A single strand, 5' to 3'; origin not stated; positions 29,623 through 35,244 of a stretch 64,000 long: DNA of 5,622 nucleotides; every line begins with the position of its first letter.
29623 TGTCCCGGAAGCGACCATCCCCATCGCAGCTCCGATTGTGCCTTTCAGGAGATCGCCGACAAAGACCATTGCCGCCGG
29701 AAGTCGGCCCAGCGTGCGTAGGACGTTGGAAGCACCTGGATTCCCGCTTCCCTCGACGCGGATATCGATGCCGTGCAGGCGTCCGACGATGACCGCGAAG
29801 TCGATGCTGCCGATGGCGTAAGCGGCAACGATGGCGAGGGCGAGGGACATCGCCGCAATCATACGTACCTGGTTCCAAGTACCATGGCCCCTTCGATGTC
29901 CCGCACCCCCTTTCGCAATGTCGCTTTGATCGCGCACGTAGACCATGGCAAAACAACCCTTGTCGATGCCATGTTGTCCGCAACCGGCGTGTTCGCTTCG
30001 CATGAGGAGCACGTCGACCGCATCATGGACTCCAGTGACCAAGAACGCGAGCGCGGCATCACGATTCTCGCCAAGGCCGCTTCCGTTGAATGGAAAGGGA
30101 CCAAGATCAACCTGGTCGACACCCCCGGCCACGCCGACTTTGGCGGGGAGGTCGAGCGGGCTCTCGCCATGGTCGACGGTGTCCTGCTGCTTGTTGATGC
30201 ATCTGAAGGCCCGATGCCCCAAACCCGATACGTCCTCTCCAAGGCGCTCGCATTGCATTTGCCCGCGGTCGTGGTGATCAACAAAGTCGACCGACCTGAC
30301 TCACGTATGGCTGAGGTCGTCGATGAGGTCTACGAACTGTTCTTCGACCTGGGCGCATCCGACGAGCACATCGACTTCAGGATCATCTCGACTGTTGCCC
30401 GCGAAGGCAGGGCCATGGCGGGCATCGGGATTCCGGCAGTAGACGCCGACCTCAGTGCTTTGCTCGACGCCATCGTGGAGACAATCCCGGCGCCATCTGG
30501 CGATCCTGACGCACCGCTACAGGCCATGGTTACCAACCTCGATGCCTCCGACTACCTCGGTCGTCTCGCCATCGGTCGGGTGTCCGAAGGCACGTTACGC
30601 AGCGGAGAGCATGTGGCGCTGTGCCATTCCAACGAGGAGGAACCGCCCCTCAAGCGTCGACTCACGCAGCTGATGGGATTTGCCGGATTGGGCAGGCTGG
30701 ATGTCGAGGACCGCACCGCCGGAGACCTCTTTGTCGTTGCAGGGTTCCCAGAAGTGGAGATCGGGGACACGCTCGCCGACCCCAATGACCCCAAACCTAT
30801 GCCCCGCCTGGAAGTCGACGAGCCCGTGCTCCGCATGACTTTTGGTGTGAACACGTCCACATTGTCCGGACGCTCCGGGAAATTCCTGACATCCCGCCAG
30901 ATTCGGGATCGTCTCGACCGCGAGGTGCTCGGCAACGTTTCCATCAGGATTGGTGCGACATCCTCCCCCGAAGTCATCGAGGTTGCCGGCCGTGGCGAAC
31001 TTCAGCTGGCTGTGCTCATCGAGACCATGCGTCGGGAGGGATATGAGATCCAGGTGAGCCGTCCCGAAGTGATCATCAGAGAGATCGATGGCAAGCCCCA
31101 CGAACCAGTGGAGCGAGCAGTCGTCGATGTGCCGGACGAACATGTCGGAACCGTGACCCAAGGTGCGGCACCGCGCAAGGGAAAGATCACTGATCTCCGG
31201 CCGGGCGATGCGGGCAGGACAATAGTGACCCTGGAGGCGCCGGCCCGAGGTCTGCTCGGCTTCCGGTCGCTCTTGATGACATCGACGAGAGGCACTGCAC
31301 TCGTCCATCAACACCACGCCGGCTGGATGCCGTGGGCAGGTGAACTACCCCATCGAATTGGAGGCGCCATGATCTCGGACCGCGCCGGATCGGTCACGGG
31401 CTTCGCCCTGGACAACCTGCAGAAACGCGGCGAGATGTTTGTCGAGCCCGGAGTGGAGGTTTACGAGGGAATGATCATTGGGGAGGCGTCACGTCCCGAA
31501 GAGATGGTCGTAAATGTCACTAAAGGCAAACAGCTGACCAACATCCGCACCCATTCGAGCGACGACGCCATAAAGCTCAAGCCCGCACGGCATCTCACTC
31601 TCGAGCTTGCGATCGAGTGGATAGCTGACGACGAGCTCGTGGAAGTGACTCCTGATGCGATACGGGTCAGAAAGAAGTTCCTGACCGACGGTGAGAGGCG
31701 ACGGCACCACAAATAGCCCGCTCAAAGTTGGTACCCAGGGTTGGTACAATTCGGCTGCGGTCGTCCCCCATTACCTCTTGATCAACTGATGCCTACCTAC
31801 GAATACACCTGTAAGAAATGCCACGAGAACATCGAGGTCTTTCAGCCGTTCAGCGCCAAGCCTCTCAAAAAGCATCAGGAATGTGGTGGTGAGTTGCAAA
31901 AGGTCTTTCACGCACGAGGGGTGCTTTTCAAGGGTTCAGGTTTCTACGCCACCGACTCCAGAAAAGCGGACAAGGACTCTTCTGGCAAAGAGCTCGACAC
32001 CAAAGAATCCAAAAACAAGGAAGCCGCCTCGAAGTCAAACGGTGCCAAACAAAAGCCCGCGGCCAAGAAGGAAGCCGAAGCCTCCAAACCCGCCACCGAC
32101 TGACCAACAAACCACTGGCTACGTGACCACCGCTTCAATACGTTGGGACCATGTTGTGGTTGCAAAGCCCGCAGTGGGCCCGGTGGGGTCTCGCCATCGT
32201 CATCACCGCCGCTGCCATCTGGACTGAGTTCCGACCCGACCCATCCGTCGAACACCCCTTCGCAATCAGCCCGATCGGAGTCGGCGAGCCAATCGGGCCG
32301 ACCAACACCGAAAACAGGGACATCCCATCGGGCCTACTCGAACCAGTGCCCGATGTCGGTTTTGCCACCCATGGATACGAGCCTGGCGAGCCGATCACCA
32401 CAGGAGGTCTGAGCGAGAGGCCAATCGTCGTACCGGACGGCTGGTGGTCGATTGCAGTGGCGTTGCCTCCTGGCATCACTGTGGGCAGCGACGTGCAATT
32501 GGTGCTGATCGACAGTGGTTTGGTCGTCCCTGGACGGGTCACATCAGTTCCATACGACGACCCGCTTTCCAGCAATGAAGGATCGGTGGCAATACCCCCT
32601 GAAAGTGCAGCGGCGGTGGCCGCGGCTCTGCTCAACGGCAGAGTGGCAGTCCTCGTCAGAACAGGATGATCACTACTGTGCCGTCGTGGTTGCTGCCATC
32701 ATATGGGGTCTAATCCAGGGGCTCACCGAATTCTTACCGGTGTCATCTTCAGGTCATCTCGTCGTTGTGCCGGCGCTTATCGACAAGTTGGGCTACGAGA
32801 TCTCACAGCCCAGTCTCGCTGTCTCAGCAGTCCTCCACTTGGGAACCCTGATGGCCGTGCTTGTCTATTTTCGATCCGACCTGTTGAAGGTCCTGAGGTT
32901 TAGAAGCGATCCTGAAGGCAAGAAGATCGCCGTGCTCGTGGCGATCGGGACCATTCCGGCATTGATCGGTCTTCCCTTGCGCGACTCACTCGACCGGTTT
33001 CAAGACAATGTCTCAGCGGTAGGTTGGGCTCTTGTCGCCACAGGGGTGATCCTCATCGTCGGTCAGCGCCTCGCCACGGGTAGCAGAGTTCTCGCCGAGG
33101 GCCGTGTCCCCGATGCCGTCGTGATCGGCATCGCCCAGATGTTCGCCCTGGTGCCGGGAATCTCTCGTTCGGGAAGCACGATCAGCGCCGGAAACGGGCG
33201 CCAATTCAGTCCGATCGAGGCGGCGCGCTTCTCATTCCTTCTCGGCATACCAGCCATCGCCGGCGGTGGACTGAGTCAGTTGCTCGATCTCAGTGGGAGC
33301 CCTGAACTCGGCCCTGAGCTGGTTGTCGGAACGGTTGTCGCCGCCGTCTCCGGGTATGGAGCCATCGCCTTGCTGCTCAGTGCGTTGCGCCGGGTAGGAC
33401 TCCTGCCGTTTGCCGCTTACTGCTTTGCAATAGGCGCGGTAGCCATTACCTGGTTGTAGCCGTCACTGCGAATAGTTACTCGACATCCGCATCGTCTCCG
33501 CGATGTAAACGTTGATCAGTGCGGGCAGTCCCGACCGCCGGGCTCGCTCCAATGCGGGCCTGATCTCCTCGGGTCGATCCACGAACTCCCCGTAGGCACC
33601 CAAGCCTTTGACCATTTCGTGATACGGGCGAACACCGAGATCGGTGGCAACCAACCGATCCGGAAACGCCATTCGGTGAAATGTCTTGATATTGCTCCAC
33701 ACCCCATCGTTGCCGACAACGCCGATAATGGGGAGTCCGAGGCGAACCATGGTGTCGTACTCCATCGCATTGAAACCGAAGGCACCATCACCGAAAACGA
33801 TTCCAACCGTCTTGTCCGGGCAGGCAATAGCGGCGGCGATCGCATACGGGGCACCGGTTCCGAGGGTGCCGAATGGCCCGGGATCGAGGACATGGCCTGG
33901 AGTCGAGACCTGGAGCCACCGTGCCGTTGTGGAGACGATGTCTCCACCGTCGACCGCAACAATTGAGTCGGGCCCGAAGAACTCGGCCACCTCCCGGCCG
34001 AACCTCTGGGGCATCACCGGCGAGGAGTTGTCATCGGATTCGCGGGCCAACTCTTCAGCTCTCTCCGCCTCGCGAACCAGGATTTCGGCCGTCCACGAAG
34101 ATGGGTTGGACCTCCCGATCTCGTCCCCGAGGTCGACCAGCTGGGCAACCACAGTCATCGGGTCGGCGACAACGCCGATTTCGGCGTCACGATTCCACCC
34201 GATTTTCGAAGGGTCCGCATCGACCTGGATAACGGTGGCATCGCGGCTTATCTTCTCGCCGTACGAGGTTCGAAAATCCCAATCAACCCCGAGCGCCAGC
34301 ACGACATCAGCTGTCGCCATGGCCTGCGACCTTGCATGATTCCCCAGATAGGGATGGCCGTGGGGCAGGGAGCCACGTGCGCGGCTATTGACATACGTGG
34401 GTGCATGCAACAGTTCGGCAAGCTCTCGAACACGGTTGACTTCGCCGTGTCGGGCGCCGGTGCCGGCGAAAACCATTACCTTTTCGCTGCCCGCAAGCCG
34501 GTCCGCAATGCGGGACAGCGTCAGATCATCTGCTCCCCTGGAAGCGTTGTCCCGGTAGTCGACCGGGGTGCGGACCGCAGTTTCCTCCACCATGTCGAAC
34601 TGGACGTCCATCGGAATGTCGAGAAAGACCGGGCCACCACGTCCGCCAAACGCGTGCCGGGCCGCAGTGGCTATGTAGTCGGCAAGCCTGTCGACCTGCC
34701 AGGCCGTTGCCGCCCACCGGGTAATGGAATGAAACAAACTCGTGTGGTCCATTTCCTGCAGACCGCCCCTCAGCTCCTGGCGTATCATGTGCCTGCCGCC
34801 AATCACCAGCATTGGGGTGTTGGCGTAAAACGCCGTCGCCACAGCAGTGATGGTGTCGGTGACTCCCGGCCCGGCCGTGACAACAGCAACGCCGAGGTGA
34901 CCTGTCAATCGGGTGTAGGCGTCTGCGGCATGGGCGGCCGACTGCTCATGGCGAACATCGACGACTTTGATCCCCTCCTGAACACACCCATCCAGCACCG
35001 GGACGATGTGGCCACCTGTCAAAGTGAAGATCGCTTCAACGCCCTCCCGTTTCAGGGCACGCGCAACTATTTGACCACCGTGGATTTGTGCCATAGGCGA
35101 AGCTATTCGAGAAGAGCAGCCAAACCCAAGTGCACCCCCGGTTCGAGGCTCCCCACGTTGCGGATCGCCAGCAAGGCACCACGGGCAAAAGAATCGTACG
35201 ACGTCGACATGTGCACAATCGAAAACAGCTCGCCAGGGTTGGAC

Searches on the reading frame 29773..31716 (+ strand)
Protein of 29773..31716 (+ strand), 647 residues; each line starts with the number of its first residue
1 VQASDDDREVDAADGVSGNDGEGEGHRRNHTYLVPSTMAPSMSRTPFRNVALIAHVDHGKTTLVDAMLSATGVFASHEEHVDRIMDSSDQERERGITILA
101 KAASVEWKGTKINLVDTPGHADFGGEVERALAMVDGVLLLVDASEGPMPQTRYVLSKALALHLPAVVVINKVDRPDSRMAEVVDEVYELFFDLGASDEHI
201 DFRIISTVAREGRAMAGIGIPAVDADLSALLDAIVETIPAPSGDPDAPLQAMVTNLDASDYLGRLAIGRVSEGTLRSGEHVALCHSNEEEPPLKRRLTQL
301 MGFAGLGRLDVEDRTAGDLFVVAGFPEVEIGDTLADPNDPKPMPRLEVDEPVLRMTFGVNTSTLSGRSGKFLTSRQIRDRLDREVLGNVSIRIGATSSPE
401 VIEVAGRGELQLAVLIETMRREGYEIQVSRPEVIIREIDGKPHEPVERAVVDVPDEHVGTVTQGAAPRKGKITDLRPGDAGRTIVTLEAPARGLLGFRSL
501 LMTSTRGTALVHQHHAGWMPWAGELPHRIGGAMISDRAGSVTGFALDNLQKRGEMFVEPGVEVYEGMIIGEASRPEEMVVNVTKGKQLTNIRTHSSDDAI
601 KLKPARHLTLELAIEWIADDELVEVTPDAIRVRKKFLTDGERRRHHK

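Call 62: search_protein_families(library=pfam, proteins=[window:29773-31716:+], max_evalue=0.00001)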
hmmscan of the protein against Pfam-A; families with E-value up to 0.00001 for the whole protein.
window:29773-31716:+ (647 aa): 6 families
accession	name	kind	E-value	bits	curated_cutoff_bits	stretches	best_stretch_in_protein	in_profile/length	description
PF00009.33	GTP_EFTU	-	1.1e-55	188.5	26.5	1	46-239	2-187/188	Elongation factor Tu GTP binding domain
PF21018.2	BipA_C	-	4.4e-44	149.2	23.8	1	531-638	2-109/110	TypA/BipA C-terminal domain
PF00679.30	EFG_C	-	1.6e-15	57.3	27.9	1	443-527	3-87/89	Elongation factor G C-terminus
PF01926.29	MMR_HSR1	-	6.6e-07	29.9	21.9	1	50-171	2-113/113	50S ribosome-binding GTPase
PF03144.31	GTP_EFTU_D2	-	1.2e-06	29.2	30.3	1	263-335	1-73/73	Elongation factor Tu domain 2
PF22042.2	EF-G_D2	-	6e-06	26.7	27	0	249-335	2-82/84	Elongation factor G domain 2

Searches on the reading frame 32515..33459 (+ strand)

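Call 63: search_protein_families(library=pfam, proteins=[window:32515-33459:+], max_evalue=0.00001)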
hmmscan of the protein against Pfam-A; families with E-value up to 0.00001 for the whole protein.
window:32515-33459:+ (314 aa): 1 family
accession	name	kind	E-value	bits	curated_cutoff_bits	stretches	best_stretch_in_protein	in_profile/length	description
PF02673.24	BacA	-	2.9e-66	224.2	33.4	1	61-309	1-257/257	Bacitracin resistance protein BacA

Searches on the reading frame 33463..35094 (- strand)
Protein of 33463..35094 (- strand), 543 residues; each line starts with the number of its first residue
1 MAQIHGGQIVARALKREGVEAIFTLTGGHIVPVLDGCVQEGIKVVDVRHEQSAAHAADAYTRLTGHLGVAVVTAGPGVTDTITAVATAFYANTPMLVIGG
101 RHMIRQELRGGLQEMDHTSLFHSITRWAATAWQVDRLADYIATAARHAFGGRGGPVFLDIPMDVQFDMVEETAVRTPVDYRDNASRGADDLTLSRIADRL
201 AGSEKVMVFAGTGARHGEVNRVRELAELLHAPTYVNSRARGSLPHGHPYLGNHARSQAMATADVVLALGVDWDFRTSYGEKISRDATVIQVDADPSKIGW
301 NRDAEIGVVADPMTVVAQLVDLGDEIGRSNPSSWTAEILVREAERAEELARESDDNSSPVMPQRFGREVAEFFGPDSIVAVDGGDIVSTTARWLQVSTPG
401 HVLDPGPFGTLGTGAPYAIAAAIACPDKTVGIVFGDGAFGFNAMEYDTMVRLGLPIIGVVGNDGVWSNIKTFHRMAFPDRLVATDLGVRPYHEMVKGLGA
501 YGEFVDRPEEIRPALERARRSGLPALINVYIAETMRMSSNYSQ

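Call 63: search_protein_families(library=pfam, proteins=[window:33463-35094:-], max_evalue=0.00001)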
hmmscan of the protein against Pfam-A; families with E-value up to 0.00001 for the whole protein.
window:33463-35094:- (543 aa): 3 families
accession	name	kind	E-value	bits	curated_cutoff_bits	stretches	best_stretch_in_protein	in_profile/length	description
PF02776.23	TPP_enzyme_N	-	5.4e-37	126.6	26.8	1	5-119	2-118/119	Thiamine pyrophosphate enzyme, N-terminal TPP binding domain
PF02775.26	TPP_enzyme_C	-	1e-28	100.5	21.9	1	382-529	1-151/151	Thiamine pyrophosphate enzyme, C-terminal TPP binding domain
PF00205.28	TPP_enzyme_M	-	2e-26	92.8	30.4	1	194-319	2-137/137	Thiamine pyrophosphate enzyme, central domain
